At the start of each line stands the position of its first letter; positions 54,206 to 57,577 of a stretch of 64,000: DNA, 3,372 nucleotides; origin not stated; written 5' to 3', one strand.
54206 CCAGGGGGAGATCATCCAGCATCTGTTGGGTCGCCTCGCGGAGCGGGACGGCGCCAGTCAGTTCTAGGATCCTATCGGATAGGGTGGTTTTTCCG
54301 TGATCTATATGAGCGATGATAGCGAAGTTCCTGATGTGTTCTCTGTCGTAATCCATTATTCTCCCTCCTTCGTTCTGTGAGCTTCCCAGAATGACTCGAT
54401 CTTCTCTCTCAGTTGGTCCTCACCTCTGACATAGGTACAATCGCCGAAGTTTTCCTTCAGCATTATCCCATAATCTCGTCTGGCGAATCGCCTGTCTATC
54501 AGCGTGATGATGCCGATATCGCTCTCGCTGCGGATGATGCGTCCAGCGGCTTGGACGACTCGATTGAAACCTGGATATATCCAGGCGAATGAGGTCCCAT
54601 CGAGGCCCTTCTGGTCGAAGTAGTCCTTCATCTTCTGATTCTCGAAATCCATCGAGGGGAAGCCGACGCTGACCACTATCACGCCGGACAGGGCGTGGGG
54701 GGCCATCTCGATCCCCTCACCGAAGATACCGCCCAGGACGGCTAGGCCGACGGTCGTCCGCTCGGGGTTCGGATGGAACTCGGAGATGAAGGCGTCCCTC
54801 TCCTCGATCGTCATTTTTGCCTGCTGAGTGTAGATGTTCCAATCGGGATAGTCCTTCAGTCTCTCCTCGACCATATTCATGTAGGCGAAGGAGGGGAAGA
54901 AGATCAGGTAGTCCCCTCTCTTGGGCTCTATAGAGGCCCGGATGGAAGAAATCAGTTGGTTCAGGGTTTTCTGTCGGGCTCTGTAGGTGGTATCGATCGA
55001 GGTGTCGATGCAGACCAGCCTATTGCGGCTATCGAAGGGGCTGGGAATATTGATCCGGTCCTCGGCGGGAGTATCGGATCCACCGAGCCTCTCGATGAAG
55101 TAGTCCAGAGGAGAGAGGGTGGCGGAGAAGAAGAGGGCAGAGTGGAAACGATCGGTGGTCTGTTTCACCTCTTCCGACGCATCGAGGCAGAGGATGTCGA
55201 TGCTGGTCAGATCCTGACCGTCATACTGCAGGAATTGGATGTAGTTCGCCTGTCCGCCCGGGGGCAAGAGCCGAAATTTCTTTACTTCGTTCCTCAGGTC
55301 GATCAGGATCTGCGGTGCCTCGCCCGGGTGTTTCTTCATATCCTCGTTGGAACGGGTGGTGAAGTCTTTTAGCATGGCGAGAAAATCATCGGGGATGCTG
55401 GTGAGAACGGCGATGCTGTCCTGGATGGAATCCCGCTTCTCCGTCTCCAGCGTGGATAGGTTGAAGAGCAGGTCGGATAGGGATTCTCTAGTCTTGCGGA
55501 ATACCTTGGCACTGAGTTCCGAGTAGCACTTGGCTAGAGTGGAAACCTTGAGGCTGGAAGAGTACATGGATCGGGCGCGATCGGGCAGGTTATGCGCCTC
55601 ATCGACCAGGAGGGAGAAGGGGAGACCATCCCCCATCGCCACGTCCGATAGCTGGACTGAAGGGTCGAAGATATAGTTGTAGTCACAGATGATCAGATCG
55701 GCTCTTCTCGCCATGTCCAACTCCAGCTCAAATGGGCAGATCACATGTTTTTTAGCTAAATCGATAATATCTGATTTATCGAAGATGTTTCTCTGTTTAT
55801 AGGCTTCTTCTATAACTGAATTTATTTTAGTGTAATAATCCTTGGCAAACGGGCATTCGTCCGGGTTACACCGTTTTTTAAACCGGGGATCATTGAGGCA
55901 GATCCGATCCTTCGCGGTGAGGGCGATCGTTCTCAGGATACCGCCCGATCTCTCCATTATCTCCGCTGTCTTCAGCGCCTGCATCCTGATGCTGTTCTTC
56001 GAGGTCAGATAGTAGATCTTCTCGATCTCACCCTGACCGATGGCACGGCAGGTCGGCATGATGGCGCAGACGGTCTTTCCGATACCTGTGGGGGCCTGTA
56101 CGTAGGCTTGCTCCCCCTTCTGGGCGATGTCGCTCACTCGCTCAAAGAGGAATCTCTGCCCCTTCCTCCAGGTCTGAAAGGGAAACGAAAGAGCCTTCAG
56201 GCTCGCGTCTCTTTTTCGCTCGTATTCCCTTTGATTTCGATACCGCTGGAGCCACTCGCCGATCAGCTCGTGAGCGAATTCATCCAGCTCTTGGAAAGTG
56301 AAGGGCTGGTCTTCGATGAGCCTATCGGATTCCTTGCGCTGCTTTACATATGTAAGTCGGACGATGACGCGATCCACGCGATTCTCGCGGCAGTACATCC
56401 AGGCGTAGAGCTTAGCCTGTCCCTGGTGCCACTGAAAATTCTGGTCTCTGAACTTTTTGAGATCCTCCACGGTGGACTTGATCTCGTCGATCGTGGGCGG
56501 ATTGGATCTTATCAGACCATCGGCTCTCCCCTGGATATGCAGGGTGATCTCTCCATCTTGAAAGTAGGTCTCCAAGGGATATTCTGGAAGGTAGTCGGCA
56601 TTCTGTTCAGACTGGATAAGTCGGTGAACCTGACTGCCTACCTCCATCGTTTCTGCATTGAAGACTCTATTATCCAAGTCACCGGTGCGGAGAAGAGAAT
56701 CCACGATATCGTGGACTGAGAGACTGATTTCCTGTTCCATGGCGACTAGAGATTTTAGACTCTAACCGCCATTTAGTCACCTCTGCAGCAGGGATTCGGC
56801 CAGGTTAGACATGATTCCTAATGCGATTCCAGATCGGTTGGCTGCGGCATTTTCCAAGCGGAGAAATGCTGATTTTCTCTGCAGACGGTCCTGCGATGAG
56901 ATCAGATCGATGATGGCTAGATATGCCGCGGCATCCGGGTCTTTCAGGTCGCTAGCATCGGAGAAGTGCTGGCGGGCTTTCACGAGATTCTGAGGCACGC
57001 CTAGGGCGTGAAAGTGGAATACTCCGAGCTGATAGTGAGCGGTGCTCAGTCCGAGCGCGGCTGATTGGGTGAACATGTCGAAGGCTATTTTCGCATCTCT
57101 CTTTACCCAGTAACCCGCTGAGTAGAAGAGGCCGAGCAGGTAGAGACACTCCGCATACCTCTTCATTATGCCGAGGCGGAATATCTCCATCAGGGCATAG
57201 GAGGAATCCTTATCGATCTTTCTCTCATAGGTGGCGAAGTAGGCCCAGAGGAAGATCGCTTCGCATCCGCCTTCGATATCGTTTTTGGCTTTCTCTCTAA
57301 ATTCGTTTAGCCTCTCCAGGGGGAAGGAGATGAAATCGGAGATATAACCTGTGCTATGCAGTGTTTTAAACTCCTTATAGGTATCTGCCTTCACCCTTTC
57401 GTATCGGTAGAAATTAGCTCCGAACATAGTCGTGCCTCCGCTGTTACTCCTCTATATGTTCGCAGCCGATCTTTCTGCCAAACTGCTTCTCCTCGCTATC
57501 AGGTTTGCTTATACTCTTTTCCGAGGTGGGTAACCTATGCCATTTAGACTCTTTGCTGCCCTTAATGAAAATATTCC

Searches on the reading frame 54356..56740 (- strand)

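Call 77: search_protein_families(library=pfam, proteins=[window:54356-56740:-], max_evalue=0.001)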
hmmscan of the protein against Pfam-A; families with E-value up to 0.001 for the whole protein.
window:54356-56740:- (794 aa): 4 families
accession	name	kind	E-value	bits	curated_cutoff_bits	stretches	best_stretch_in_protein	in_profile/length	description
PF13307.12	Helicase_C_2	-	1.1e-34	120.3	25.3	1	604-763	5-165/170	Helicase C-terminal domain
PF06733.21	DEAD_2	-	4.5e-15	56.1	21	1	268-402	45-172/172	DEAD_2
PF04851.21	ResIII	-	4.7e-07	30.3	22.5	1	191-387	4-139/164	Type III restriction enzyme, res subunit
PF00270.35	DEAD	-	4.5e-06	27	26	1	204-258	9-64/167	DEAD/DEAH box helicase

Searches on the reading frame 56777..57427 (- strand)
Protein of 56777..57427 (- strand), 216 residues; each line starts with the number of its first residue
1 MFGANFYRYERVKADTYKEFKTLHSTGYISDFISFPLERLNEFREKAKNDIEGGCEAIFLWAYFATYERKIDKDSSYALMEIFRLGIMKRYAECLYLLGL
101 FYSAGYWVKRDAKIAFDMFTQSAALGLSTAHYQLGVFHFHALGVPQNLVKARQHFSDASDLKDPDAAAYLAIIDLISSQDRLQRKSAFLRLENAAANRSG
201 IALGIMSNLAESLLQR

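Call 7: search_protein_families(library=pfam, proteins=[window:56777-57427:-], max_evalue=1)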
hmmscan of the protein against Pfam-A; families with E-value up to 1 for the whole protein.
window:56777-57427:- (216 aa): 2 families
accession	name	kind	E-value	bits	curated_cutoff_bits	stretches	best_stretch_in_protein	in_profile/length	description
PF08238.18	Sel1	-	2.8e-12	47.1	30.7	2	129-162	2-35/36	Sel1 repeat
PF23310.1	TPR_27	-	0.13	12.3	27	0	92-138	28-71/110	Plant tetratrico peptide repeats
